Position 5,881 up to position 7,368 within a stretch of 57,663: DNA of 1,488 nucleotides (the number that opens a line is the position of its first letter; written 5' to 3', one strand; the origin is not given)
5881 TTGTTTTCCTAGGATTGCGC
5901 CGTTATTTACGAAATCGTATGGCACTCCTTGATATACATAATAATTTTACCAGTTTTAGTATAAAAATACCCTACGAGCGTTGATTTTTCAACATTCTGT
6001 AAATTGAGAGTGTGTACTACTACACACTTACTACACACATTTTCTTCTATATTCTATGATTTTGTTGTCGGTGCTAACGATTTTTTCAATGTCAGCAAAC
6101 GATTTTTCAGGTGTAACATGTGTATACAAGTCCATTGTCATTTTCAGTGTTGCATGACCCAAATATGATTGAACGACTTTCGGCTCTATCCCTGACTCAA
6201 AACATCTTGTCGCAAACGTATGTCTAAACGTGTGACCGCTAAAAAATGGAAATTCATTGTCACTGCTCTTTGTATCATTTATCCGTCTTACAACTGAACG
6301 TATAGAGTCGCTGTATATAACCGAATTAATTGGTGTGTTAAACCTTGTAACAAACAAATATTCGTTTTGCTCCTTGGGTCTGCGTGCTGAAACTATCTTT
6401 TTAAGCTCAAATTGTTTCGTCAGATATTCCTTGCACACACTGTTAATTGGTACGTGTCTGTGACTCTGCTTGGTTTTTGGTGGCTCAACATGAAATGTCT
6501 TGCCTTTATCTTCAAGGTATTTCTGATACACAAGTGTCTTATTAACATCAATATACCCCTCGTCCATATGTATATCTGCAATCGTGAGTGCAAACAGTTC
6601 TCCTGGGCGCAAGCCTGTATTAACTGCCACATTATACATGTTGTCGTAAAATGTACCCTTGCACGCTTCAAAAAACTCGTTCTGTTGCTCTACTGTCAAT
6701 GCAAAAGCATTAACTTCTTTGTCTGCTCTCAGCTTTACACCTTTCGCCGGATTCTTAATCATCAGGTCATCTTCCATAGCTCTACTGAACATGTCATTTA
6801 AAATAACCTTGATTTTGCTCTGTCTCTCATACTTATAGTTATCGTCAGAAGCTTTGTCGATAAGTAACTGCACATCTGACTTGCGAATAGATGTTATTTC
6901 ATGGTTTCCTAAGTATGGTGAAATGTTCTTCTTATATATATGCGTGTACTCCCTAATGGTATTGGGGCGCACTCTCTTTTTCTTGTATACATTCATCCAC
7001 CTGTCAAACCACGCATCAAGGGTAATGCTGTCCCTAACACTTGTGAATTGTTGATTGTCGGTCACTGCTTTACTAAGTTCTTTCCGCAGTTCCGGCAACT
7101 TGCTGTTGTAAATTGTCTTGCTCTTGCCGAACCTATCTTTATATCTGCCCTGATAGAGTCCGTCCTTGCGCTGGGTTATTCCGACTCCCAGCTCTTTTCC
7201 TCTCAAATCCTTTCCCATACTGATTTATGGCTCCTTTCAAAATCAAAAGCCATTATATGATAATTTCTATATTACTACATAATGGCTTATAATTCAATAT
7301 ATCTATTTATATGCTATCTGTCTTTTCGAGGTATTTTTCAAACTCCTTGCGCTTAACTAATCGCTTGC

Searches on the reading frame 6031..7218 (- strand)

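Call 26: search_protein_families(library=pfam, max_evalue=0.001, proteins=[window:6031-7218:-])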
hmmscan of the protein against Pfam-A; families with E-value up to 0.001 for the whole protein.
window:6031-7218:- (395 aa): 4 families
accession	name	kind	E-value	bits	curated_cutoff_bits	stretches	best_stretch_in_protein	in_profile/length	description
PF00589.27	Phage_integrase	-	3.7e-27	95.6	27.1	1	174-371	3-171/172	Phage integrase family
PF14659.12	Phage_int_SAM_3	-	7.9e-14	52.1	22.6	1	66-122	1-56/58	Phage integrase, N-terminal SAM-like domain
PF02920.21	Integrase_DNA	-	1.8e-06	28.2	27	1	3-42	6-45/70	DNA binding domain of tn916 integrase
PF22022.2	Phage_int_M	-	2.3e-05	25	27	1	69-160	3-92/96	Phage integrase central domain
